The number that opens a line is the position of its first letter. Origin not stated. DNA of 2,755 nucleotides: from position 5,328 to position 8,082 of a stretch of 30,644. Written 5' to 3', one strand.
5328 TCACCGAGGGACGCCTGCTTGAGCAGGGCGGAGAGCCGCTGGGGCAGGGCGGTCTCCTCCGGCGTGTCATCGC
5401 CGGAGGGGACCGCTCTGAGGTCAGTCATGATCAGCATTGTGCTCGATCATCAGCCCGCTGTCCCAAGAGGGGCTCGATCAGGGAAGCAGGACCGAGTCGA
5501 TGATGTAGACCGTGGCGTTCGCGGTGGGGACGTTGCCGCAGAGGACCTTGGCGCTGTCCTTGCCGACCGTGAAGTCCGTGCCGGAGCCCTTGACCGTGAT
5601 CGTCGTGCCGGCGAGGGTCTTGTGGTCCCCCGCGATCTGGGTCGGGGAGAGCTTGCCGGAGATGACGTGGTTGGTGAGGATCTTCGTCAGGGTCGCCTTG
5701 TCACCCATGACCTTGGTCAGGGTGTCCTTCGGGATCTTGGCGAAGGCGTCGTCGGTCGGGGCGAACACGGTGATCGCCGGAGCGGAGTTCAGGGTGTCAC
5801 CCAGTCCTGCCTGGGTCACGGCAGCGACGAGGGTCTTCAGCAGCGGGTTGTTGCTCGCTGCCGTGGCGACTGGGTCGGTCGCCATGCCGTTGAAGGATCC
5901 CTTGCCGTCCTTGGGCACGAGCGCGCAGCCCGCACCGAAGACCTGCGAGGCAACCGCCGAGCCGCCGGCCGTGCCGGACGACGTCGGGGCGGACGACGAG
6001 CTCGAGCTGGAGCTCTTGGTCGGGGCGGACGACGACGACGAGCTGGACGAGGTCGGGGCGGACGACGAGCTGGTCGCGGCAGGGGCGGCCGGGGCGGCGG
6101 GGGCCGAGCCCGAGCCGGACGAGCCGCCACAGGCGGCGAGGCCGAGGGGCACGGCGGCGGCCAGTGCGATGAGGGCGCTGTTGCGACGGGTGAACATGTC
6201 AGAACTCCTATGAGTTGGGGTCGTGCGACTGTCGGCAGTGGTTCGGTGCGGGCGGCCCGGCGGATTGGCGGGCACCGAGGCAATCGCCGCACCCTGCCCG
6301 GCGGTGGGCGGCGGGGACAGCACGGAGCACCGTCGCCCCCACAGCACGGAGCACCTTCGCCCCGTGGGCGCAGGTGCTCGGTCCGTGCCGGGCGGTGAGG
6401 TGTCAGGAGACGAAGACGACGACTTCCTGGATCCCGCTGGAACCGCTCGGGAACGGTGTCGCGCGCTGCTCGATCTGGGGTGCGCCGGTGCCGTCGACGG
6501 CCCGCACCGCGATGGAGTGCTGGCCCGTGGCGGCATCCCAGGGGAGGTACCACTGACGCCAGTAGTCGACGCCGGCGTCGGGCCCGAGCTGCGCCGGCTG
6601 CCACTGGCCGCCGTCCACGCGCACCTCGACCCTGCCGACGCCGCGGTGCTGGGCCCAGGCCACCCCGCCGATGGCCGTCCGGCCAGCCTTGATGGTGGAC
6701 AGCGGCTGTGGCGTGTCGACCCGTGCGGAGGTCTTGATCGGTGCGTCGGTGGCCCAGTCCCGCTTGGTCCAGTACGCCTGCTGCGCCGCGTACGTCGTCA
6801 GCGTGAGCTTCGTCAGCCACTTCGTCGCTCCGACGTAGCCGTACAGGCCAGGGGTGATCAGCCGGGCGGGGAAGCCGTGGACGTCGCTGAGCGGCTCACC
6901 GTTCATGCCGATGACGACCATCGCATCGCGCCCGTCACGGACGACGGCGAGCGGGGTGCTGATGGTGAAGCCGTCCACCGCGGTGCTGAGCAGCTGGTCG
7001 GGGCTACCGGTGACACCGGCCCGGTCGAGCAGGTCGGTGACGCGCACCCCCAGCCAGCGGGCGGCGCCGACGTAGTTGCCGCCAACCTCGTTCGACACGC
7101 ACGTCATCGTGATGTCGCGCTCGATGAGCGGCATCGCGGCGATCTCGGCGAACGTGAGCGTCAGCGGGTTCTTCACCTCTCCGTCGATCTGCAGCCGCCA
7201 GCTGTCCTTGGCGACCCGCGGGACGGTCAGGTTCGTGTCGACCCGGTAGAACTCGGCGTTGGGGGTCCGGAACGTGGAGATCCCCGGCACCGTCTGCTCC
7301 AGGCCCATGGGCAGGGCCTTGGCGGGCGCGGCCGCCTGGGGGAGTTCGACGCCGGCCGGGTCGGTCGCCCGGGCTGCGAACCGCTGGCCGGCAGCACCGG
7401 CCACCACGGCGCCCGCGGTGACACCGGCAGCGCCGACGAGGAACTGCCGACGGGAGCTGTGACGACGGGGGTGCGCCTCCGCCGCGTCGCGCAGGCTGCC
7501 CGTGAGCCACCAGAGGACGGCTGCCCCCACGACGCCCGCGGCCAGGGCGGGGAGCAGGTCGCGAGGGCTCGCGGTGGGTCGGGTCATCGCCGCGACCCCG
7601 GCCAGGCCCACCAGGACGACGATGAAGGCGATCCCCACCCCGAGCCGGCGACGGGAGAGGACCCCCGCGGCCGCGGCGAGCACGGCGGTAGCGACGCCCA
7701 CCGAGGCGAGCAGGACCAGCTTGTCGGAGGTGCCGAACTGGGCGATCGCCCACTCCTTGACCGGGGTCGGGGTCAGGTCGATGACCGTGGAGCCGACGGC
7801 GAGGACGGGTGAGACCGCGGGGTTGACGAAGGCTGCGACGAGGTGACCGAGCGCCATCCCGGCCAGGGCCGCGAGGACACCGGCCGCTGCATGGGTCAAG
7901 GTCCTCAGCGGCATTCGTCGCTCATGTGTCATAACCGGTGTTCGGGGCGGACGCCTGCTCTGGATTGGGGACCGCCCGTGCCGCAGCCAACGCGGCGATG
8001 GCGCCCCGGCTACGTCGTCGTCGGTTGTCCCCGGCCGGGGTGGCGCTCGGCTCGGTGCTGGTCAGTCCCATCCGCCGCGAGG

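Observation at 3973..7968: Three matching SigK promoter boxes define a self-contained regulon in about 8 kb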

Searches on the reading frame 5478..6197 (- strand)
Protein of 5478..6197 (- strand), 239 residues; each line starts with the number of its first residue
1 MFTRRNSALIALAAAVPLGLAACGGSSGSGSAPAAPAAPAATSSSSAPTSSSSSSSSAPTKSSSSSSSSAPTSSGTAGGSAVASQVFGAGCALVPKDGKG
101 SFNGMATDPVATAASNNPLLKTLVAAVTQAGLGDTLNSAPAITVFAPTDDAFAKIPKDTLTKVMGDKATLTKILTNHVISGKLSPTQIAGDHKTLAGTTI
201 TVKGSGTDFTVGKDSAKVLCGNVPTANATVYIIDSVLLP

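Call 7: search_protein_families(library=pfam, proteins=[window:5478-6197:-])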
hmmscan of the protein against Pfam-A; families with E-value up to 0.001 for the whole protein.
window:5478-6197:- (239 aa): 1 family
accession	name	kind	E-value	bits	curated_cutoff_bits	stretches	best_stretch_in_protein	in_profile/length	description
PF02469.27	Fasciclin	-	6.7e-30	104.3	22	1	120-239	3-123/123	Fasciclin domain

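Call 9: search_protein_families(library=ncbifam, proteins=[window:5478-6197:-])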
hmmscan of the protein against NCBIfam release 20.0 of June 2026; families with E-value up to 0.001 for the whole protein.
window:5478-6197:- (239 aa): 0 families

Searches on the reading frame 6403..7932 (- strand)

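Call 7: search_protein_families(library=pfam, proteins=[window:6403-7932:-])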
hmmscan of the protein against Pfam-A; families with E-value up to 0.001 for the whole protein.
window:6403-7932:- (509 aa): 1 family
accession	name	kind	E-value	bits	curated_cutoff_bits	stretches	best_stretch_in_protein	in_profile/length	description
PF00174.25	Oxidored_molyb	-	2.1e-39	135.2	24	1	235-387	2-168/169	Oxidoreductase molybdopterin binding domain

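Call 9: search_protein_families(library=ncbifam, proteins=[window:6403-7932:-])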
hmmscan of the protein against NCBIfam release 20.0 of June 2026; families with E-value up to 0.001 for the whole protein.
window:6403-7932:- (509 aa): 4 families
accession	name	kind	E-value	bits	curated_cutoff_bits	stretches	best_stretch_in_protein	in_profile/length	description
TIGR04555.1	sulfite_DH_soxC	equivalog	4.3e-30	105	420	1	223-490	88-377/408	sulfite dehydrogenase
NF052247.1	SorT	equivalog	2.6e-28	98.9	570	1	161-491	1-367/387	SorT family sulfite dehydrogenase catalytic subunit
NF052245.1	SorA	equivalog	2.7e-28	98.8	600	1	223-489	71-376/396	SorA family sulfite dehydrogenase catalytic subunit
NF003767.0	PRK05363.1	equivalog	1.1e-11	44.6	207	1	158-309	22-161/320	protein-methionine-sulfoxide reductase catalytic subunit MsrP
